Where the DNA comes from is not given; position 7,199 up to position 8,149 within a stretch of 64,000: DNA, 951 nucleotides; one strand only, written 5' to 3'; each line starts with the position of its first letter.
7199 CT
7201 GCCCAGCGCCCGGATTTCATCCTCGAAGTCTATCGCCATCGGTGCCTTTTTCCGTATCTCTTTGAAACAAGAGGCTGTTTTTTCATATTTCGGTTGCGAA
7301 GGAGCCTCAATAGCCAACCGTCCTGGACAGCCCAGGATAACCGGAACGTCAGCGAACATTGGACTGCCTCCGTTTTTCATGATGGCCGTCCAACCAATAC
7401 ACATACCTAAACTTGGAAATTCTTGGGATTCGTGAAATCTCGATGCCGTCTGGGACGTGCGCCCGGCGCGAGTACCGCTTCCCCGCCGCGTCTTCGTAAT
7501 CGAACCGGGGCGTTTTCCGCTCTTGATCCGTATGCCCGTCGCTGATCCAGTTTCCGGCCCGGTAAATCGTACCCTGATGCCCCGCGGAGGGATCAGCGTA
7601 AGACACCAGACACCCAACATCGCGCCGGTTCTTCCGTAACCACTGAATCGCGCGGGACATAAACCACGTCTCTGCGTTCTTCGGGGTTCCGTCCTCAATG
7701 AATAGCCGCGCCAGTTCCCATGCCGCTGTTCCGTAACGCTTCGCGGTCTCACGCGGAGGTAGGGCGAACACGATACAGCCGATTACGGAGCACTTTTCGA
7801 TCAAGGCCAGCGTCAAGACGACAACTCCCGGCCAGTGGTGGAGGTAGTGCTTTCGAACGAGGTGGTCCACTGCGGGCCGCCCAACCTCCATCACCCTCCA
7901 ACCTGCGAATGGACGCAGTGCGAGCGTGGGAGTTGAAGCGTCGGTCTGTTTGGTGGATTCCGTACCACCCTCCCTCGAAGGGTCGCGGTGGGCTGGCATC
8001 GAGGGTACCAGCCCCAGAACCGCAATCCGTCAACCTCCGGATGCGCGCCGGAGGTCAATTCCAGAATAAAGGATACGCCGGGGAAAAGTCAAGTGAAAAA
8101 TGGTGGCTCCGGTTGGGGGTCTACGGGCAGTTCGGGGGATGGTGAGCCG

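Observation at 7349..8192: Mom-family DNA-modification gene with its own promoter, a start-codon hairpin and twin 17-bp upstream repeats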

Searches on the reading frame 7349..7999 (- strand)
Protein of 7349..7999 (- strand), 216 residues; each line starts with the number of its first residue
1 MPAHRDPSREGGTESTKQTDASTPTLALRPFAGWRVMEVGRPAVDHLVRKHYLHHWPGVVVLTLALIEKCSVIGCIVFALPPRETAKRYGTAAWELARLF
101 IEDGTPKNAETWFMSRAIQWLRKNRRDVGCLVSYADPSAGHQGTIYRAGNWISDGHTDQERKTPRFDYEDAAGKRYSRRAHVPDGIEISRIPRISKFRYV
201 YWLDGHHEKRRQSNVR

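Call 3: search_protein_families(library=pfam, proteins=[window:7349-7999:-], max_evalue=1)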
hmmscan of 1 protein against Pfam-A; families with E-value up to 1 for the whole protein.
window:7349-7999:- (216 aa): 1 family
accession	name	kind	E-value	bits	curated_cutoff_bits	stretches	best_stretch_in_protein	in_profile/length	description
PF25680.1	Mom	-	8.6e-29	101.1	27.1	1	42-213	11-195/202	Mom protein family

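Call 4: search_protein_families(library=phrogs, proteins=[window:7349-7999:-], max_evalue=0.01)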
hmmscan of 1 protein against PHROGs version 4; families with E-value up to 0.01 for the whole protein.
window:7349-7999:- (216 aa): 1 family
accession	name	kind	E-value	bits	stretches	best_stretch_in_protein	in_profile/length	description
phrog_1384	-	other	1.1e-32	114.4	1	48-212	36-206/245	Mom-like DNA modification protein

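Call 9: search_dna_similar(query=window:7349-7999:-, collection=phages, mode=protein, max_rows=30)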
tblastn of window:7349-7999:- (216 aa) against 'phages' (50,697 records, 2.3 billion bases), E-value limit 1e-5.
Records with a match: 231; places in all: 231; records where one place covers at least 80% of the query: 24.
Best place of each record, by identity: <60% 231.
By first word of the organism name: Vibrio 49; Listeria 39; Paenibacillus 31; Enterococcus 27; Microbacterium 16; Mycobacterium 15; Staphylococcus 12; Salmonella 10; Klebsiella 8; Bacillus 5; and 12 more.
By host as written in the record: - 36; Listeria monocytogenes 32; Vibrio cholerae 13; Mycobacterium smegmatis mc2 155 10; Paenibacillus larvae 2017 10; Paenibacillus larvae F1A 8; Salmonella enterica subsp. enterica serovar Infantis 6; Enterococcus faecalis 6; and 56 more.
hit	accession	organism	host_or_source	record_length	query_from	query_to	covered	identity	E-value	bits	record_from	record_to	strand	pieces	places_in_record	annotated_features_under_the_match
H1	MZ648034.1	Mycobacterium phage Ohno789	Mycobacterium smegmatis mc2 155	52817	2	194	89%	35.5%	2e-23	103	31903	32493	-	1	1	40: acetyltransferase | 41: hypothetical protein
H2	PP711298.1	Mycobacterium phage MKC-IRE-02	Mycolicibacterium smegmatis mc2155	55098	11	216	95%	31.9%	2e-20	94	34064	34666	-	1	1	acetyltransferase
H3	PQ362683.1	Mycobacterium phage Totinger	Mycobacterium smegmatis mc2 155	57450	14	180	77%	36.2%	1e-21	98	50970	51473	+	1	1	92: hypothetical protein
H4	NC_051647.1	Mycobacterium phage DillTech15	Mycobacterium smegmatis mc2 155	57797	14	180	77%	36.2%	1e-21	98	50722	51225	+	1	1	95: Mom-like DNA modification protein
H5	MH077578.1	Mycobacterium phage DillTech15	Mycobacterium smegmatis mc2 155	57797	14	180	77%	36.2%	1e-21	98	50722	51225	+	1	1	95: hypothetical protein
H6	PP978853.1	Mycobacterium phage LittleShirley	Mycobacterium smegmatis mc2155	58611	14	180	77%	36.2%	1e-21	98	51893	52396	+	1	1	96: acetyltransferase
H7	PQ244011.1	Mycobacterium phage Fastidio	Mycobacterium smegmatis mc2155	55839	14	180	77%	36.2%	2e-21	97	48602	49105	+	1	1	92: hypothetical protein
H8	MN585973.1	Mycobacterium phage StAnnes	Mycobacterium smegmatis mc2 155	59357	31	216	86%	32.1%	3e-20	94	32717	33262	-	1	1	41: hypothetical protein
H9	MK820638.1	Mycobacterium phage HermioneGrange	Mycobacterium smegmatis mc2 155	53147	31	194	76%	35.1%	5e-21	96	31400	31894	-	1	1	39: hypothetical protein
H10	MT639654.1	Mycobacterium phage Jerm2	Mycobacterium smegmatis mc2 155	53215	31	194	76%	35.1%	5e-21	96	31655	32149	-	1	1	40: acetyltransferase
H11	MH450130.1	Mycobacterium phage Rohr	Mycobacterium smegmatis mc2 155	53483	31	194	76%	35.1%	5e-21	96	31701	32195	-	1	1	40: hypothetical protein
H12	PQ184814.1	Mycobacterium phage Sorpresa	Mycobacterium smegmatis mc2155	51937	31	194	76%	34.5%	4e-20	93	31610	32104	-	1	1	39: hypothetical protein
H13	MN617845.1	Mycobacterium phage BaconJack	Mycobacterium smegmatis mc#155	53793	31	194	76%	34.5%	4e-20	93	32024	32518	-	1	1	42: hypothetical protein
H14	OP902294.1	Staphylococcus phage BSwM-KMM1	Staphylococcus aureus LKY-Strp01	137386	33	204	80%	32.6%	6e-12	94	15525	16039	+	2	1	hypothetical protein (x2)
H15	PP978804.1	Microbacterium phage BarnCat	Microbacterium paraoxydans NRRL B-14843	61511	28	212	86%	29.4%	1e-11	69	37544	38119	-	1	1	63: acetyltransferase | 64: helix-turn-helix DNA binding domain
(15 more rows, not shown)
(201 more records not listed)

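Call 16: find_homologous_proteins(query=window:7349-7999:-)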
Query window:7349-7999:- (216 aa): 745 proteins with E <= 0.001 among 918 candidates; the best 120 are listed.
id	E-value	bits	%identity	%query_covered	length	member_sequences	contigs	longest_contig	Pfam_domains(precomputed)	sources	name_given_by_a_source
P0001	2.4e-116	406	99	80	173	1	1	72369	PF25680.2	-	-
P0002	3.1e-95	337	73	92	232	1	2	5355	PF25680.2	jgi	jgi:hypothetical protein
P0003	7.2e-91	322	76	84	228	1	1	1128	PF25680.2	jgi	jgi:hypothetical protein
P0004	2.7e-89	317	73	87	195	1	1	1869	PF25680.2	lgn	-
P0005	4.0e-89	317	75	87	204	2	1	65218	PF25680.2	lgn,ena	-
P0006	4.3e-88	313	72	85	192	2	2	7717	PF25680.2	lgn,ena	-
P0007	2.7e-87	311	72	84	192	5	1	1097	PF25680.2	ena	-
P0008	1.6e-86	308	72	85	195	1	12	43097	PF25680.2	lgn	-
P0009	1.1e-85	305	70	86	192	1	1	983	PF25680.2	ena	-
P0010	4.2e-83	297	75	80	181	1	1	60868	PF25680.2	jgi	jgi:hypothetical protein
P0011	1.2e-81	292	67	88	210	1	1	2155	PF25680.2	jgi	jgi:hypothetical protein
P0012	4.3e-81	290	71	83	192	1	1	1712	PF25680.2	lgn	-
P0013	1.8e-80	288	70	82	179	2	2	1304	PF25680.2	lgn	-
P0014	1.2e-79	285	70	83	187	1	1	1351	PF25680.2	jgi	jgi:hypothetical protein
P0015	1.2e-78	282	66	83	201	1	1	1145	PF25680.2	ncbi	-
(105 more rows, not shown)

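Call 20: find_encoding_contigs(protein=P0005, flank=6000, max_places=2)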
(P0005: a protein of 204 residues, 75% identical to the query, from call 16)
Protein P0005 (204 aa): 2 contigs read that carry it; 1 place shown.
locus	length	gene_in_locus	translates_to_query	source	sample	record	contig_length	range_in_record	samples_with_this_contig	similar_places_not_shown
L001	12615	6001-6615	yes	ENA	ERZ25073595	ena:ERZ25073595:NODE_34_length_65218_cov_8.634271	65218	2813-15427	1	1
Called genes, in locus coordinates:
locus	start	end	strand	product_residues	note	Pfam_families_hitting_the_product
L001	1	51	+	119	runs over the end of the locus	-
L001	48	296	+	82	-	-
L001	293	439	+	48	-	-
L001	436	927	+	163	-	-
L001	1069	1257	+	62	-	-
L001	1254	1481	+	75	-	-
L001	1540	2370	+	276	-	-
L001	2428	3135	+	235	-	-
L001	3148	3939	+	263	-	-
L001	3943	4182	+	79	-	-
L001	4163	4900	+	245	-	PF02732:ERCC4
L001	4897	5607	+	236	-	-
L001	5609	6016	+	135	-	-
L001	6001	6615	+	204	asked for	PF25680:Mom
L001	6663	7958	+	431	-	PF03167:UDG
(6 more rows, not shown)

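Call 21: find_encoding_contigs(protein=P0010, flank=6000, max_places=2)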
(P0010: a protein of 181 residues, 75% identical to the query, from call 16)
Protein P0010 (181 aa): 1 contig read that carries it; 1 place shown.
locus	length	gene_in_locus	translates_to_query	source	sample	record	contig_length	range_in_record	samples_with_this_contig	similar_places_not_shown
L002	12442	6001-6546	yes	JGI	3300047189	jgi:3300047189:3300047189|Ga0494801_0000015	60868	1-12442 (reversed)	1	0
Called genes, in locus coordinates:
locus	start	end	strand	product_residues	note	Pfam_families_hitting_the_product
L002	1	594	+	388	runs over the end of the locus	-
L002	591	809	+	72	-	-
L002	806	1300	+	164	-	-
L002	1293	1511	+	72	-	-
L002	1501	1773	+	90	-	-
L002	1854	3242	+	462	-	PF03167:UDG, PF01612:DNA_pol_A_exo1 (weak)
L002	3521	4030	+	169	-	-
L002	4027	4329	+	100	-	-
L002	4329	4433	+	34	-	-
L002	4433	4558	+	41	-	-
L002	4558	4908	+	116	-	-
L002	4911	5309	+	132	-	-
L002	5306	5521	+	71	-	-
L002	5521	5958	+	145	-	-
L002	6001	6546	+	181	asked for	PF25680:Mom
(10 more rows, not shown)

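Call 24: find_encoding_contigs(protein=P0002, flank=5000, max_places=2)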
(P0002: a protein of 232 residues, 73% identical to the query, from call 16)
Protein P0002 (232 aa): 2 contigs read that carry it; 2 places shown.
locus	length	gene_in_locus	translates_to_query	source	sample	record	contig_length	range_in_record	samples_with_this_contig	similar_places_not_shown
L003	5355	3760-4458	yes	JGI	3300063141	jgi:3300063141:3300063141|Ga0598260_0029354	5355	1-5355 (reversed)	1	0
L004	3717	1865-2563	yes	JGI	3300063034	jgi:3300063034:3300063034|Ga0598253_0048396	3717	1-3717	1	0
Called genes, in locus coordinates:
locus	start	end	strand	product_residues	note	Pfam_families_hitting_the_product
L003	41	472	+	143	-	-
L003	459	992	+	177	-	-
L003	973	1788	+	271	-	-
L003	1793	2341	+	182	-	-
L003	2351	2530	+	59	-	-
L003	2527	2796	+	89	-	-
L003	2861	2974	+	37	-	-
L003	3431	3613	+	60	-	-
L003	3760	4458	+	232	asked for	PF25680:Mom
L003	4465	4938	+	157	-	-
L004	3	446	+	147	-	?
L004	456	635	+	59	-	-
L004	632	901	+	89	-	-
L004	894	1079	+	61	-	-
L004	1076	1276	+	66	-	-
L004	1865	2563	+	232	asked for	PF25680:Mom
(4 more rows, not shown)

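Call 25: find_encoding_contigs(protein=P0008, flank=5000, max_places=2)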
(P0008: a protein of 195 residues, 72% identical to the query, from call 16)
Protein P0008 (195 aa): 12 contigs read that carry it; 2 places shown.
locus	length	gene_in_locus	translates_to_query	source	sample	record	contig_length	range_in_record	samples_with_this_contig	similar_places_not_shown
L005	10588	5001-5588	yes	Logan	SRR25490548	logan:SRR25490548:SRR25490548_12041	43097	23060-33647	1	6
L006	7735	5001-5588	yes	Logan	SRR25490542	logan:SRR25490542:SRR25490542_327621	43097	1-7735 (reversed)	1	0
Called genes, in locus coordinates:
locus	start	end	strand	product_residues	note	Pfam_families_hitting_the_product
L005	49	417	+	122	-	-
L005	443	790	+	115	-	-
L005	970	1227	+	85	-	-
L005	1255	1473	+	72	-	-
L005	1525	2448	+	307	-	-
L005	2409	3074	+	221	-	-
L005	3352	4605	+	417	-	-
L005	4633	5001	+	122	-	PF00436:SSB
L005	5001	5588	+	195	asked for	PF25680:Mom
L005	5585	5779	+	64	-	-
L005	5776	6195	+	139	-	-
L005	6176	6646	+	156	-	-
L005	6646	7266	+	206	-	-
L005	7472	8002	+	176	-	PF05866:RusA (weak)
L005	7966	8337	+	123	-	-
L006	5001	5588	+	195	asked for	PF25680:Mom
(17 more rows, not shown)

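Call 30: find_related_loci(query=window:7349-7999:-, collection=metagenome_contigs, flank=3000)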
Query window:7349-7999:- (216 aa) in metagenome_contigs; peptide patterns used: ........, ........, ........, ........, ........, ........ (x = any residue, [..] = any of these).
86 stretches matched a pattern; 8 encode a relative of the query (tblastn E <= 1e-3); 8 distinct loci.
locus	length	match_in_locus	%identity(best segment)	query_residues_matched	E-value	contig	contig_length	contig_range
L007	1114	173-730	72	33-216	2e-97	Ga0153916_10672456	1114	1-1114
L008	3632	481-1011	67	36-212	1e-76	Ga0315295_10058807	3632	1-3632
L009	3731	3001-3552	55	33-214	6e-65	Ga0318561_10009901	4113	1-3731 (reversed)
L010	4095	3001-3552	55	33-214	6e-65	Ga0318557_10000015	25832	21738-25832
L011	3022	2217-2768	55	33-214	4e-65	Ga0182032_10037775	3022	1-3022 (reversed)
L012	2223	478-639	46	2-55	7e-8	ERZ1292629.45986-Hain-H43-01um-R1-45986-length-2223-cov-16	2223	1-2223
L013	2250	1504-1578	80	5-29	8e-7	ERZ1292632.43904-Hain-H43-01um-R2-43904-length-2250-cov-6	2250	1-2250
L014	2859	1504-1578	80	5-29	8e-7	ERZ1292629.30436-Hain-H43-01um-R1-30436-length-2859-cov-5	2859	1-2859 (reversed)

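Call 31: find_related_loci(query=window:7349-7999:-, collection=viral_contigs, flank=3000)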
Query window:7349-7999:- (216 aa) in viral_contigs; peptide patterns used: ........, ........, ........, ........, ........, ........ (x = any residue, [..] = any of these).
3 stretches matched a pattern, but none encodes a relative of the query by tblastn (E <= 1e-3).

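Call 51: search_solved_structures(query=A1, max_evalue=0.01, show_alignments=1)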
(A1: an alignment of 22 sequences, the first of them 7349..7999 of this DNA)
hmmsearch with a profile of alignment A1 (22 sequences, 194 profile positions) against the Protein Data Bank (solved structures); distinct sequences matched with E-value up to 0.01: 1.
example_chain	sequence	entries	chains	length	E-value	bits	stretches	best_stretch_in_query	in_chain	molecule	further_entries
8bv8_A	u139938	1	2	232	7.7e-13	51.7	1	7-187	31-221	Methylcarbamoylase mom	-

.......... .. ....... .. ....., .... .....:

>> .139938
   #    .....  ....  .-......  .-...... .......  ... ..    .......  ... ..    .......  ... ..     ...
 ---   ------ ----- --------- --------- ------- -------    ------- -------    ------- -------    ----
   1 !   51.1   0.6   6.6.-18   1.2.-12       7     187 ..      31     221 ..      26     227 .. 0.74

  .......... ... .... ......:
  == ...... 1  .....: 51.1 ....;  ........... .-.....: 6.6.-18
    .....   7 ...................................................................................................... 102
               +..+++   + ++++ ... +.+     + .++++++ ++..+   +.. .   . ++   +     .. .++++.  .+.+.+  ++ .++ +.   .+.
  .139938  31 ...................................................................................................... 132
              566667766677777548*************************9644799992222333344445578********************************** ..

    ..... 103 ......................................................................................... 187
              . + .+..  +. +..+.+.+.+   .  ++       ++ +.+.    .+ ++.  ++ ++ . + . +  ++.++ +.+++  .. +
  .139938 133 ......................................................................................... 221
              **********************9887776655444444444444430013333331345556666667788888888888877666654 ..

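Call 56: search_dna_similar(query=window:7349-7999:-, collection=phages, mode=protein, max_rows=30, rows=spread)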
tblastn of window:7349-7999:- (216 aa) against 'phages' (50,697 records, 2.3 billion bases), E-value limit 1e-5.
Records with a match: 231; places in all: 231; records where one place covers at least 80% of the query: 24.
Best place of each record, by identity: <60% 231.
By first word of the organism name: Vibrio 49; Listeria 39; Paenibacillus 31; Enterococcus 27; Microbacterium 16; Mycobacterium 15; Staphylococcus 12; Salmonella 10; Klebsiella 8; Bacillus 5; and 12 more.
By host as written in the record: - 36; Listeria monocytogenes 32; Vibrio cholerae 13; Mycobacterium smegmatis mc2 155 10; Paenibacillus larvae 2017 10; Paenibacillus larvae F1A 8; Salmonella enterica subsp. enterica serovar Infantis 6; Enterococcus faecalis 6; and 56 more.
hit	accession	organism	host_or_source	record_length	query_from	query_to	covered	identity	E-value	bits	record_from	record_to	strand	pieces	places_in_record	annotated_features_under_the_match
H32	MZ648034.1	Mycobacterium phage Ohno789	Mycobacterium smegmatis mc2 155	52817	2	194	89%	35.5%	2e-23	103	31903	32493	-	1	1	40: acetyltransferase | 41: hypothetical protein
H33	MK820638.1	Mycobacterium phage HermioneGrange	Mycobacterium smegmatis mc2 155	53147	31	194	76%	35.1%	5e-21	96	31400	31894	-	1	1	39: hypothetical protein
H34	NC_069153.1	Salmonella virus VSiP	Salmonella enterica subsp. enterica ...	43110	45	180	63%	38.5%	6e-18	87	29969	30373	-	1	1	Mom-like protein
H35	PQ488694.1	Salmonella phage SaI_NFG_5577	Salmonella enterica subsp. enterica ...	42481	45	180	63%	38.0%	1e-18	89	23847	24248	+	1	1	Mom-like DNA modification protein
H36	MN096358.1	Microbacterium phage LeeroyJenkins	Microbacterium paraoxydans NRRL B-14843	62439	34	212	83%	27.7%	2e-9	62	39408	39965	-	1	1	70: acetyltransferase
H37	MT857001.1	Enterococcus phage EFA1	Enterococcus faecalis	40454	26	172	68%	32.3%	9e-14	75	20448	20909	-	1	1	putative DNA modification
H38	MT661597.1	Enterococcus phage vB_EFaS_TV51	Enterococcus faecalis 5/5477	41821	26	172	68%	32.3%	9e-14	75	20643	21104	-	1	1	hypothetical protein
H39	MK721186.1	Enterococcus phage vB_EfaS_Ef5.2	Enterococcus faecalis strain AH5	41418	26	172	68%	32.3%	2e-13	74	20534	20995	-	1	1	DNA modification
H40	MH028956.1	Staphylococcus phage phiSA_BS2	Staphylococcus aureus ATCC 25923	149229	41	216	81%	26.8%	1e-9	63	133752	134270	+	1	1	hypothetical protein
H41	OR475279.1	Microbacterium phage Dropshot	Microbacterium foliorum NRRL B-24224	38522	31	204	81%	26.5%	1e-6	54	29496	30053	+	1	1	47: acetyltransferase | 46: ParB-like nuclease domain protein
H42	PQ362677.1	Microbacterium phage MenE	Microbacterium foliorum NRRL B-24224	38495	31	204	81%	26.0%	5e-6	52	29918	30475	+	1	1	49: acetyltransferase | 48: ParB-like nuclease domain protein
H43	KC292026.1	Halogranum tailed virus 1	Halogranum sp. SS5-1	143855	72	210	64%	31.4%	1e-11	69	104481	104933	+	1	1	215: hypothetical protein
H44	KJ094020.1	Listeria phage LP-026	Listeria monocytogenes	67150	51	201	70%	28.8%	1e-7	57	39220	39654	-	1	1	hypothetical protein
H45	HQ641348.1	Vibrio phage ICP1_2006_D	Vibrio cholerae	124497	27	161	63%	30.7%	8e-9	61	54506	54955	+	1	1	hypothetical protein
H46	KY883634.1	Vibrio phage JSF5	Vibrio cholerae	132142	27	161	63%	30.7%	8e-9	61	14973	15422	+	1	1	DNA modification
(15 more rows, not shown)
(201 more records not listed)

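Call 57: find_related_loci(query=A1, collection=genome_contigs, flank=3000)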
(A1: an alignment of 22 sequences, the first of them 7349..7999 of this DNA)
Query A1 (216 aa) in genome_contigs; peptide patterns used: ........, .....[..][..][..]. (x = any residue, [..] = any of these).
61 stretches matched a pattern; 36 encode a relative of the query (tblastn E <= 1e-3); 36 distinct loci.
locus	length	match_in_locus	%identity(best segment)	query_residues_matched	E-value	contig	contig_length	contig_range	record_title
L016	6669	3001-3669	58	9-213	1e-80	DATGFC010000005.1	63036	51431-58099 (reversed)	MAG TPA_asm: Candidatus Sulfotelmatobacter sp. isolate SMAG_U9718 k141_8026, whole genome shotgun sequence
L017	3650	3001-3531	57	35-210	6e-67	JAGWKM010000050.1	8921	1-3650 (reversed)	MAG: Patescibacteria group bacterium isolate REEB161 contig-150_10496, whole genome shotgun sequence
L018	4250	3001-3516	58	36-203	1e-64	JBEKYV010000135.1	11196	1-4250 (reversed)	MAG: Solirubrobacteraceae bacterium isolate SPRUCE 683 SPRUCE_683_135, whole genome shotgun sequence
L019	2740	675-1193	58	32-203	5e-64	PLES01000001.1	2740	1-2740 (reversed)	MAG: Solirubrobacterales bacterium isolate bog_593 73.20110800_S3S.73_contig_41254, whole genome shotgun sequence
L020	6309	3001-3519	59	31-203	9e-63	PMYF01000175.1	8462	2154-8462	MAG: Acidobacteria bacterium isolate fen_180 73.20110800_E2D.41_contig_191815, whole genome shotgun sequence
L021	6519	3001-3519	59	31-203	3e-65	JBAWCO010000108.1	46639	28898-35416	MAG: Terracidiphilus sp. isolate MFD09390_ilm_asm_bin15 k127_208259, whole genome shotgun sequence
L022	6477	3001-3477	50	43-200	2e-52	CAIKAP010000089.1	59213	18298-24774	MAG: uncultured Verrucomicrobia bacterium isolate AM-2014_bin-2847 genome assembly, contig: bin-2847:089/242, whole geno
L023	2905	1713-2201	51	44-205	7e-52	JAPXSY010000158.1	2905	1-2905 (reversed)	MAG: Kiritimatiellia bacterium isolate binned_ad_9.220 NODE_66309_length_2905_cov_4.991361, whole genome shotgun sequenc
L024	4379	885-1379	48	44-207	4e-51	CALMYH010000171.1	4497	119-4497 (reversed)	MAG TPA_asm: uncultured Burkholderiales bacterium isolate SRR2107179_bin.39_CONCOCT_v1.1_MAG genome assembly, contig: ER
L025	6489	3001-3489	51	37-199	9e-51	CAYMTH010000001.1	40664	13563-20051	MAG TPA_asm: uncultured Solibacteraceae bacterium isolate SRP193358_co1_844 genome assembly, contig: NODE_1888_length_40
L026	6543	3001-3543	46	32-207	3e-50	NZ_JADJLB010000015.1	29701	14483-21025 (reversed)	MAG: Propionivibrio sp. isolate EsbE_18-Q3-R3-47_MAXAC.131 tig00175722-10-296120, whole genome shotgun sequence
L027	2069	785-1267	47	44-203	1e-48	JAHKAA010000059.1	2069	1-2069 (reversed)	MAG: Gammaproteobacteria bacterium isolate Undefined_mixed_planktonic.mb.148 Undefined_mixed_p.mb.148_k141_1127410, whol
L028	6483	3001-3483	37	47-213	1e-23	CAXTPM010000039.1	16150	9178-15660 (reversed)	MAG TPA_asm: uncultured Fimbriiglobus sp. isolate public_SRR11456914_metawrap_bin.3 genome assembly, contig: public_SRR1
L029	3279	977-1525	31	41-215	1e-22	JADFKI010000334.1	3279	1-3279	MAG: Chloroflexota bacterium isolate B47T1B5 B47T1B5_NODE59186, whole genome shotgun sequence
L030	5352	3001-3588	29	8-204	2e-20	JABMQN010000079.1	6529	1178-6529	MAG: Chloroflexota bacterium isolate bin.164 k141_2258349, whole genome shotgun sequence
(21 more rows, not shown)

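Call 62: predict_structure(alignment_id=A1)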
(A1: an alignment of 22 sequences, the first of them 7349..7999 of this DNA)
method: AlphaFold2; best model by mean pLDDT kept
length: 216 residues; sequences in the alignment: 22
mean_pLDDT: 85.4   pTM: 0.74
mean pLDDT of the five models: 85.4, 84.8, 83.5, 82.3, 81.3
residues with pLDDT >= 90: 127; 70-90: 57; 50-70: 8; < 50: 24
segments of 3 or more residues with pLDDT < 50: 1-5, 10-26
pLDDT, mean of each block of 10 residues (from residue 1): 48 42 55 95 97 93 96 97 89 93 93 96 96 90 89 86 81 87 91 89 93 80
secondary structure, 60 per line:
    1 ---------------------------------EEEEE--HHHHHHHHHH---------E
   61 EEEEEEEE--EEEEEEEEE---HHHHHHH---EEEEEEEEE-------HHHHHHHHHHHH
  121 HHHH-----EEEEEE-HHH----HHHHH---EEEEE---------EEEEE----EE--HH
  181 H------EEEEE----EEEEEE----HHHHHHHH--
elements in order: E34-38 H41-50 E60-68 E71-79 H83-89 E93-101 H109-124 E130-135 H144-148 E152-156 E166-170 E188-192 E197-202 H207-214

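Call 66: fold_search(model_id=the predicted structure, library=pdb)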
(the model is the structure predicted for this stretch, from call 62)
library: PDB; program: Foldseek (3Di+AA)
matches with E <= 10: 1072; with E <= 0.001: 264
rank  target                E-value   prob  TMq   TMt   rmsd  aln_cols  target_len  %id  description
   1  8bv8_B                2.7e-11  1.00  0.61  0.64   5.2       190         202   17  Crystal structure of the phage Mu protein Mom inactive mutant S124A (released 2023-12-20)
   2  8bv8_A                7.4e-10  1.00  0.62  0.60   4.9       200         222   20  Crystal structure of the phage Mu protein Mom inactive mutant S124A (released 2023-12-20)
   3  5icw_D                4.5e-06  1.00  0.53  0.63   4.5       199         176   11  Crystal structure of human NatF (hNaa60) homodimer bound to Coenzyme A (released 2016-06-22)
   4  5hh0                  4.5e-06  1.00  0.52  0.57   4.8       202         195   10  Crystal structure of human Naa60 in complex with CoA (released 2016-09-14)
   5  5icv_A                6.4e-06  1.00  0.52  0.61   4.6       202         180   11  Crystal structure of human NatF (hNaa60) bound to a bisubstrate analogue (released 2016-06-22)
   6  5hh1                  8.6e-06  1.00  0.52  0.57   4.9       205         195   11  Crystal structure of human Naa60 mutant - F34A in complex with CoA (released 2016-09-14)
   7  5icw_C                9.1e-06  1.00  0.54  0.64   4.0       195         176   10  Crystal structure of human NatF (hNaa60) homodimer bound to Coenzyme A (released 2016-06-22)
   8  4j3g_D                9.6e-06  1.00  0.47  0.60   5.7       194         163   11  Crystal structure of Ribosomal-protein-alanine N-acetyltransferase from Brucella melitensis (released 2013-03-13)
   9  8osp_A                1.2e-05  1.00  0.48  0.58   5.1       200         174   10  GCN5-related N-Acetyltransferase from Lactobacillus curiae (released 2023-07-05)
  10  5hgz                  1.2e-05  1.00  0.51  0.52   7.7       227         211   10  Crystal structure of human Naa60 in complex with acetyl-CoA (released 2016-09-14)
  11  4lua                  1.4e-05  1.00  0.47  0.62   6.0       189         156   10  Crystal structure of N-acetyltransferase from Staphylococcus aureus Mu50 (released 2014-06-18)
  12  4j3g_A                1.5e-05  1.00  0.47  0.59   5.7       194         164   11  Crystal structure of Ribosomal-protein-alanine N-acetyltransferase from Brucella melitensis (released 2013-03-13)
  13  2vi7_A                1.5e-05  1.00  0.43  0.55   7.2       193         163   11  Structure of a Putative Acetyltransferase (PA1377)from Pseudomonas aeruginosa (released 2008-05-20)
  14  1y9k_A                1.6e-05  1.00  0.49  0.67   6.2       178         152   13  IAA acetyltransferase from Bacillus cereus ATCC 14579 (released 2005-02-01)
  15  1y9k_C                1.7e-05  1.00  0.47  0.66   6.3       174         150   13  IAA acetyltransferase from Bacillus cereus ATCC 14579 (released 2005-02-01)
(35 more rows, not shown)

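Call 103: find_encoding_contigs(protein=P0003, flank=1500, max_places=1)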
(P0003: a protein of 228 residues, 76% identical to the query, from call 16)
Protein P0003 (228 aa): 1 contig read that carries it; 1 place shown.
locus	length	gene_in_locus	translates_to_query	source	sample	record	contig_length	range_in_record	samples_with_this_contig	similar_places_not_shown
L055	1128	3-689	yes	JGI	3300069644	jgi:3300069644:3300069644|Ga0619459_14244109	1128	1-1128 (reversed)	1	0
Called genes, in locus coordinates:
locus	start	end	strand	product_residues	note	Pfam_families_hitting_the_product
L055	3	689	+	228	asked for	PF25680:Mom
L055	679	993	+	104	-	-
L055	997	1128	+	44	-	?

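Call 104: find_encoding_contigs(protein=P0004, flank=1500, max_places=1)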
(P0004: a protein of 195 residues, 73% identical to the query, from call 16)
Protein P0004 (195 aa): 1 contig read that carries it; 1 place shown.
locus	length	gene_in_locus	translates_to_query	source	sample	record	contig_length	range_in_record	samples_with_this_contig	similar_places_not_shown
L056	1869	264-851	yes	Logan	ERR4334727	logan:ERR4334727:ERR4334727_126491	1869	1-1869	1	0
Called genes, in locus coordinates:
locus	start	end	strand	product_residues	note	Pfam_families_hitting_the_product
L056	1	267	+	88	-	?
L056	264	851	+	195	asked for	PF25680:Mom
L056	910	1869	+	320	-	?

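Call 105: find_encoding_contigs(protein=P0011, flank=1500, max_places=1)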
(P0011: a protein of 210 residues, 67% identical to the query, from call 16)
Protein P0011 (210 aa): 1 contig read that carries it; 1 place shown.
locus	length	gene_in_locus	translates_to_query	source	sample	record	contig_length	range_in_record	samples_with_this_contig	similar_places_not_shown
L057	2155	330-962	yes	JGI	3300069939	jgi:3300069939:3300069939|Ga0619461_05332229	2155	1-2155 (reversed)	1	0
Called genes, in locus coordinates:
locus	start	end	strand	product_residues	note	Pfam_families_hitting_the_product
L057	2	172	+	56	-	?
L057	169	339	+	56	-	-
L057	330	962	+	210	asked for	PF25680:Mom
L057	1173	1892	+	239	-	-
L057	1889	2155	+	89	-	?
